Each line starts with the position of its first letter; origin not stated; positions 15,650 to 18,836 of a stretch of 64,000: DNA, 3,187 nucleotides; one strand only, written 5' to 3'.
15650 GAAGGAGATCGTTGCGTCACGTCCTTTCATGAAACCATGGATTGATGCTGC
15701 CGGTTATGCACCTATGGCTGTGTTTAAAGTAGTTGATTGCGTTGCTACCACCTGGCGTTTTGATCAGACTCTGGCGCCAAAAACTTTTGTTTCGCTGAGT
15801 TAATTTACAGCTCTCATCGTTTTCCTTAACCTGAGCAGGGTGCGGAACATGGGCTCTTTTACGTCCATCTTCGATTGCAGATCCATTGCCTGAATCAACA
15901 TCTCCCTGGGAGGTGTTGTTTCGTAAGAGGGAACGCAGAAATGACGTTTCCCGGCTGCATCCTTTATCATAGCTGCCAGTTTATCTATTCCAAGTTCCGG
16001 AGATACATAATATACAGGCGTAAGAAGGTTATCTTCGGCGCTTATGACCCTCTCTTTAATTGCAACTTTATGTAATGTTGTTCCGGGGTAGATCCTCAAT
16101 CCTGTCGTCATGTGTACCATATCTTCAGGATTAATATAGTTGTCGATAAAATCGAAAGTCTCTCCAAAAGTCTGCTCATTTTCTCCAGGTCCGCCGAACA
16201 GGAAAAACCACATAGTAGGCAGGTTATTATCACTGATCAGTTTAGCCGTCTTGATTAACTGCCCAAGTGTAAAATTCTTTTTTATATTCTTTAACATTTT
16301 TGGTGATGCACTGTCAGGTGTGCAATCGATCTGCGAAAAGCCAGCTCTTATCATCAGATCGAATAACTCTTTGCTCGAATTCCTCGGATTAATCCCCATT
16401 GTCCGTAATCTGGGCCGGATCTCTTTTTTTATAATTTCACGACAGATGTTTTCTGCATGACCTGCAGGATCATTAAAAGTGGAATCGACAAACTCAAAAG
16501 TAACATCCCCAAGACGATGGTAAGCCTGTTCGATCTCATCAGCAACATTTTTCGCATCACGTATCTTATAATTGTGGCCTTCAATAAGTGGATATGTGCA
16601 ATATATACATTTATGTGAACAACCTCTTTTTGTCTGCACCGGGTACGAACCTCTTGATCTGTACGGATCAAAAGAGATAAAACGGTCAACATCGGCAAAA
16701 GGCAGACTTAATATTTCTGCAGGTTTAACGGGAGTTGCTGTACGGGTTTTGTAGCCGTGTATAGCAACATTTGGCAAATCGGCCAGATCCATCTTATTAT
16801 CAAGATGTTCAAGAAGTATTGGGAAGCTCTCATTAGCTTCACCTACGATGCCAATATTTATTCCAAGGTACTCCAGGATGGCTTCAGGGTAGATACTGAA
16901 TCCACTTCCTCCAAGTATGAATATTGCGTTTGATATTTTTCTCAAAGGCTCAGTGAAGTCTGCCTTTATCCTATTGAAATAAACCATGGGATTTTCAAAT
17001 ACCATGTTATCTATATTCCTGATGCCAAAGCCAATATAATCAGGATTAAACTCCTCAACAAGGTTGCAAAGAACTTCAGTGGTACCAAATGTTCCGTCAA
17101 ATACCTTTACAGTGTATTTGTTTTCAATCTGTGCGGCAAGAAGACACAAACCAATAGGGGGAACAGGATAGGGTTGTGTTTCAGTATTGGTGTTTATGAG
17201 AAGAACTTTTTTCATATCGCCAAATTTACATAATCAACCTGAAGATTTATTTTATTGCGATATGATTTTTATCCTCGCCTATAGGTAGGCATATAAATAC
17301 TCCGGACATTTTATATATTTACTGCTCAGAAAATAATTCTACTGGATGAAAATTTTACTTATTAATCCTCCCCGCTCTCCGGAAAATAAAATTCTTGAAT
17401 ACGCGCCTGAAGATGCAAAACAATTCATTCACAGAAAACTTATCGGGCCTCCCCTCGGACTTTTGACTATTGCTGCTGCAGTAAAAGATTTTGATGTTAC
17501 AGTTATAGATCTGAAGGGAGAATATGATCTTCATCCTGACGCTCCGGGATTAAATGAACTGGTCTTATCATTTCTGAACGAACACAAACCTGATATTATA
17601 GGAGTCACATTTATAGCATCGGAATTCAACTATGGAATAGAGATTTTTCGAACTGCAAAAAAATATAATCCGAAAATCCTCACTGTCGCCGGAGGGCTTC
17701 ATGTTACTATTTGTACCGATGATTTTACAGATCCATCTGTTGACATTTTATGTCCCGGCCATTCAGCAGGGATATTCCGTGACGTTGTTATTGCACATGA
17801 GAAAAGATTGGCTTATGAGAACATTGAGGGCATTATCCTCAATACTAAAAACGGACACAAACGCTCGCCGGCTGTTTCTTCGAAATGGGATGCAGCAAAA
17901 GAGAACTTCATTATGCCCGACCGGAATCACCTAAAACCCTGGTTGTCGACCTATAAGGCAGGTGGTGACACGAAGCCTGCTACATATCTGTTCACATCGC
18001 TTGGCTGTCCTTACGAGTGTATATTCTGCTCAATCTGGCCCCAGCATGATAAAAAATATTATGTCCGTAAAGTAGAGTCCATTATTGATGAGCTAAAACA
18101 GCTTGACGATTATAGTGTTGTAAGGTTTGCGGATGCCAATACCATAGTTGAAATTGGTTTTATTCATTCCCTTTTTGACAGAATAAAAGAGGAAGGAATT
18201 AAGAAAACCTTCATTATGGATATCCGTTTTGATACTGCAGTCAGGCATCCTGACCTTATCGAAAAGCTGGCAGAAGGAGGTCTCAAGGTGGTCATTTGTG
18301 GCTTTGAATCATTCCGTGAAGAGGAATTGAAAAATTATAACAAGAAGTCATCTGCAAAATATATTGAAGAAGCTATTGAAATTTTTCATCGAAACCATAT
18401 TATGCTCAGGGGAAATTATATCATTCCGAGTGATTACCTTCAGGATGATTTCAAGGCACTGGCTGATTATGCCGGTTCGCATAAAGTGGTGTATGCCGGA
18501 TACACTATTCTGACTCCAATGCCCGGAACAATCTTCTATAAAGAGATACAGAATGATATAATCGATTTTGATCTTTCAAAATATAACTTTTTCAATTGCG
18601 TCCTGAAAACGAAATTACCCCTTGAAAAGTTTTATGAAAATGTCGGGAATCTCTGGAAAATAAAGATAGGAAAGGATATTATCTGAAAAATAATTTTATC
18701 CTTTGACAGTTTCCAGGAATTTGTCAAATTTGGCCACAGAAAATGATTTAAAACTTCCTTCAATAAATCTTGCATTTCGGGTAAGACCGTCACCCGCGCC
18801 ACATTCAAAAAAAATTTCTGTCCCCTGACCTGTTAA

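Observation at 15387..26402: Orphan ACP-dependent lipid/polyketide-like gene cluster coupled to two B12-binding radical SAM enzymes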

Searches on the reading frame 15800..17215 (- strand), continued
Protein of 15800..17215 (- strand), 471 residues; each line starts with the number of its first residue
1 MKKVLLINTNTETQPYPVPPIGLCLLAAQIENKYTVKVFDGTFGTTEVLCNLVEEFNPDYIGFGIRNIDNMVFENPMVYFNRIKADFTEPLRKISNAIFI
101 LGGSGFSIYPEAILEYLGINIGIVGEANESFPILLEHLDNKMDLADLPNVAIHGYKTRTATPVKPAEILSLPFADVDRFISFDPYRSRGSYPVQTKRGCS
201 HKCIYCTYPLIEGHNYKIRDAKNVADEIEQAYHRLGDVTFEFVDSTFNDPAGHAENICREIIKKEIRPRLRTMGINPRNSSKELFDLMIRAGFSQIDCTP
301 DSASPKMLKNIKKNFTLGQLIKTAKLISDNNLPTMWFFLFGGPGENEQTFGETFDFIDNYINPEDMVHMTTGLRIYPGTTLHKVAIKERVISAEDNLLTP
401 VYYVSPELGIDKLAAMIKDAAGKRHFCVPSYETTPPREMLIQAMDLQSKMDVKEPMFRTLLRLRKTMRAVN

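Call 71: fold_search(model_id=the predicted structure, library=pdb)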
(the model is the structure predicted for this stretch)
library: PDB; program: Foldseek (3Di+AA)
matches with E <= 10: 1296; with E <= 0.001: 103
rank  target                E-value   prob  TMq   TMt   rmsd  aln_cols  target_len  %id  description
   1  6wte_A                5.7e-33  1.00  0.82  0.69   5.9       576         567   21  Structure of radical S-adenosylmethionine methyltransferase, TsrM, from Kitasatospora setae with cobalamin and [4Fe-4S (released 2020-12-23)
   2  6wte_B                1.5e-32  1.00  0.82  0.74   4.8       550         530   22  Structure of radical S-adenosylmethionine methyltransferase, TsrM, from Kitasatospora setae with cobalamin and [4Fe-4S (released 2020-12-23)
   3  6wtf_A                6.6e-32  1.00  0.83  0.73   4.5       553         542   22  Structure of radical S-adenosylmethionine methyltransferase, TsrM, from Kitasatospora setae with tryptophan substrate  (released 2020-12-23)
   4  6wtf_B                1.5e-31  1.00  0.85  0.75   4.3       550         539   22  Structure of radical S-adenosylmethionine methyltransferase, TsrM, from Kitasatospora setae with tryptophan substrate  (released 2020-12-23)
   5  9ccb                  3.3e-23  1.00  0.63  0.70   7.4       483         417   16  X-ray crystal structure of methyl-coenzyme M reductase glutamine methylase (MgmA) from Methanothermobacter marburgensis  (released 2025-01-01)
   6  5ul4                  1.2e-20  1.00  0.74  0.50   5.9       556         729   17  Structure of Cobalamin-dependent S-adenosylmethionine radical enzyme OxsB with aqua-cobalamin and S-adenosylmethionine b (released 2017-04-19)
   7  5ul2                  1.2e-20  1.00  0.73  0.49   6.1       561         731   15  Structure of Apo, SeMet-labeled Cobalamin-dependent S-adenosylmethionine radical enzyme OxsB (released 2017-04-19)
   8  5ul3                  3.7e-20  1.00  0.71  0.49   6.0       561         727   16  Structure of Cobalamin-dependent S-adenosylmethionine radical enzyme OxsB with aqua-cobalamin bound (released 2017-04-19)
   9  7kdx_A                5.3e-20  1.00  0.68  0.51   8.8       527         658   15  Crystal structure of Streptomyces tokunonesis TokK with hydroxycobalamin, 5'-deoxyadenosine, and methionine (released 2022-01-12)
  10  7kdx_B                9.2e-20  1.00  0.69  0.51   8.8       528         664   15  Crystal structure of Streptomyces tokunonesis TokK with hydroxycobalamin, 5'-deoxyadenosine, and methionine (released 2022-01-12)
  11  6fd2_B                2.2e-19  1.00  0.66  0.68   9.4       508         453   18  Radical SAM 1,2-diol dehydratase AprD4 in complex with its substrate paromamine (released 2018-01-17)
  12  9n1d                  6.5e-19  1.00  0.69  0.53   8.1       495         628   14  Crystal structure of CysS from Corallococcus sp. CA054B with 5'-deoxyadenosine and methionine bound (released 2026-01-28)
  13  6fd2_A                7.7e-19  1.00  0.67  0.69   5.7       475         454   18  Radical SAM 1,2-diol dehydratase AprD4 in complex with its substrate paromamine (released 2018-01-17)
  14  7kdy_A                9.3e-19  1.00  0.69  0.51   9.2       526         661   16  Crystal structure of Streptomyces tokunonesis TokK with hydroxycobalamin, 5'-deoxyadenosine, methionine, and (2R)-pant (released 2022-01-12)
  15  9n1c                  2.1e-18  1.00  0.67  0.52   5.0       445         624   14  Crystal structure of CysS from Corallococcus sp. CA054B with 5'-deoxyadenosine, methionine, and pantetheinylated 3-ethox (released 2026-01-28)
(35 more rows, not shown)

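Call 72: search_solved_structures(query=A1, max_evalue=1e-10, show_alignments=1)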
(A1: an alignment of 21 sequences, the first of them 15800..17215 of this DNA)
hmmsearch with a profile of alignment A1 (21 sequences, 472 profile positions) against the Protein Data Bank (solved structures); distinct sequences matched with E-value up to 1e-10: 3.
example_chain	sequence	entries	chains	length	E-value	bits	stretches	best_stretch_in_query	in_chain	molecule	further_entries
6wte_A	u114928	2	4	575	1.3e-45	159.2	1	3-382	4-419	B12-binding domain-containing protein | Tryptophan-C2-methyltransferase containing B12-binding domain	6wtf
9ccb_A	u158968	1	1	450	8.8e-17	64.1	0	101-233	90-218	Radical SAM core domain-containing protein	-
6fd2_B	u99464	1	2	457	1.9e-16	63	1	183-415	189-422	Putative apramycin biosynthetic oxidoreductase 4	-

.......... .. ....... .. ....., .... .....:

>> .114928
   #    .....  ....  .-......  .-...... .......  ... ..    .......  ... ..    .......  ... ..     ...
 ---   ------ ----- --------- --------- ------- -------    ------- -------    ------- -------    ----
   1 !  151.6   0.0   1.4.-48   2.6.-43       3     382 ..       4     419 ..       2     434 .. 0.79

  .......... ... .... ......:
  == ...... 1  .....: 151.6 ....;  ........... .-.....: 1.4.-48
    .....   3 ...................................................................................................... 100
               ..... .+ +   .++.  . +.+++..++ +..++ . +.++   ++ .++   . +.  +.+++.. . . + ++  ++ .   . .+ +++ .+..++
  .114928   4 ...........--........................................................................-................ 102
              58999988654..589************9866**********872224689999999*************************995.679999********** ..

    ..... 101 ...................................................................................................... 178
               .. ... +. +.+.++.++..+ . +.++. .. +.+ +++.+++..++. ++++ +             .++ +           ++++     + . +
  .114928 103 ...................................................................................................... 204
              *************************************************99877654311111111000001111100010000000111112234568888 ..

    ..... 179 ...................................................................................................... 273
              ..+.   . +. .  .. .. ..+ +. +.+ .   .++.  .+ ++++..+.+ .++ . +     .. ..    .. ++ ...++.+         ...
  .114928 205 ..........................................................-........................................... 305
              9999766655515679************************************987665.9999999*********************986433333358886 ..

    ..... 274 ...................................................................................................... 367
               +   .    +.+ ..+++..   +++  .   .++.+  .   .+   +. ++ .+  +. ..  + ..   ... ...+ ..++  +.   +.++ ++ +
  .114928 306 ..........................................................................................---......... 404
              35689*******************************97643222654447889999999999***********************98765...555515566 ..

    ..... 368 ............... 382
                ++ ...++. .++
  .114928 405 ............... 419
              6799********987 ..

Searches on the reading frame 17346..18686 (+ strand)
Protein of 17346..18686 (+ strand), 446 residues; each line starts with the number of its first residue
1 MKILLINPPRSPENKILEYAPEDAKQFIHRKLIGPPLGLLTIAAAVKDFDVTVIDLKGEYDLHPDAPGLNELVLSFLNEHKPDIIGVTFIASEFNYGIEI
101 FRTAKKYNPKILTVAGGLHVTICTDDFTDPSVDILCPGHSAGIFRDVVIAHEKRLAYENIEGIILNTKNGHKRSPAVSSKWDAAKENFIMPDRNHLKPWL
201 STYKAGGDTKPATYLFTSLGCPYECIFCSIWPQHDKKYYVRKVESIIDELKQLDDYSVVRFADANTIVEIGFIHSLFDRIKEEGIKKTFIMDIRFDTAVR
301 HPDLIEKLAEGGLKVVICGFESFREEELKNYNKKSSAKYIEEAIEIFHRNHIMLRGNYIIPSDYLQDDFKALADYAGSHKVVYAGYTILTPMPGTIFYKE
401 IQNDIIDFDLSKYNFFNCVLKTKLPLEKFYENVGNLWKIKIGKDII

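Call 3: search_protein_families(library=pfam, proteins=[window:17346-18686:+], max_evalue=0.01)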
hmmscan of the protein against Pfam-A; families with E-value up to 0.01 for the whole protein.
window:17346-18686:+ (446 aa): 2 families
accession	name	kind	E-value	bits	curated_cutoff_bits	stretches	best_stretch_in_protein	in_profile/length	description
PF04055.27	Radical_SAM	-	1.2e-15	58.6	29.5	1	218-374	4-164/166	Radical SAM superfamily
PF02310.24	B12-binding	-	3e-14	53.3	32.1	1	29-146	7-119/121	B12 binding domain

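Call 5: search_protein_families(library=ncbifam, proteins=[window:17346-18686:+], max_evalue=0.01)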
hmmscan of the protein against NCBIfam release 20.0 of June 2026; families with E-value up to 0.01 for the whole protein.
window:17346-18686:+ (446 aa): 23 families
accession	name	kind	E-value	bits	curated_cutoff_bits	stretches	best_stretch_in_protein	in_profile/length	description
TIGR04367.1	HpnR_B12_rSAM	equivalog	3.7e-36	124.7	650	1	36-433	22-405/490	hopanoid C-3 methylase HpnR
TIGR02026.1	BchE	equivalog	5.7e-28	98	481.35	1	35-427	21-414/497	magnesium-protoporphyrin IX monomethyl ester anaerobic oxidative cyclase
NF040542.1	rSAM_RCCLKC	equivalog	1.7e-16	60.4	450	1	94-365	62-335/423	arsinothricin biosynthesis radical SAM protein ArsL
TIGR03471.1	HpnJ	equivalog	2.9e-16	59.4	577.6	1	91-403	78-389/472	hopanoid biosynthesis associated radical SAM protein HpnJ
NF040546.1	rSAM_CUAEP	equivalog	2.9e-16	59.2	500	1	98-360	65-321/468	CUAEP/CCAEP-tail radical SAM (seleno)protein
NF038361.1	rSAM_Sden_1168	equivalog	7.2e-15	54.5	575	1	212-360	282-431/560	Sden_1168 family B12-binding radical SAM P-methyltransferase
TIGR04479.1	bcpD_PhpK_rSAM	subfamily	1.7e-14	53.1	600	1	77-359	106-388/504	PhpK family radical SAM P-methyltransferase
NF050148.1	rSAM_ApyD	equivalog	9.2e-13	47.4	750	1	34-421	23-412/645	RiPP biosynthesis radical SAM protein ApyD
TIGR03975.1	rSAM_ocin_1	subfamily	1e-11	44.1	281.85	1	73-336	120-386/606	RiPP maturation radical SAM C-methyltransferase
TIGR04385.1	B12_rSAM_cofa1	equivalog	1.7e-09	37.5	450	1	102-308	91-288/438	B12 lower ligand biosynthesis radical SAM protein BzaD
TIGR04013.1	B12_SAM_MJ_1487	hypoth_equivalog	2.9e-09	36.3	251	1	76-359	37-312/382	TIGR04013 family B12-binding domain/radical SAM domain-containing protein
NF033712.0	B12_rSAM_KedN5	subfamily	5.5e-09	34.8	700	1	69-230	50-213/624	KedN5 family methylcobalamin-dependent radical SAM C-methyltransferase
TIGR04014.1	B12_SAM_MJ_0865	equivalog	4.5e-07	29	360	1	213-398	161-355/434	methyl-coenzyme M reductase glutamine C-methyltransferase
NF045585.1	rSAM_slr0320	equivalog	3.1e-06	26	775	1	216-312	239-335/511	photosystem II high light acclimation radical SAM protein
TIGR04295.1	B12_rSAM_oligo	hypoth_equivalog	1.2e-05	24.2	400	1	212-338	200-319/422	TIGR04295 family B12-binding domain-containing radical SAM protein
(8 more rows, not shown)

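Call 25: search_solved_structures(query=window:17346-18686:+, max_evalue=0.001)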
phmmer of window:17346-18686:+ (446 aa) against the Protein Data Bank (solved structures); distinct sequences matched with E-value up to 0.001: 2.
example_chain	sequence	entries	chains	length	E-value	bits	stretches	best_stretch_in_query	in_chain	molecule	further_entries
9ccb_A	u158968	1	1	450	5.5e-06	28.5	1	212-401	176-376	Radical SAM core domain-containing protein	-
7kdx_A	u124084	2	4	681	0.00041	22.3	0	81-234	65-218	Methyltransferase TokK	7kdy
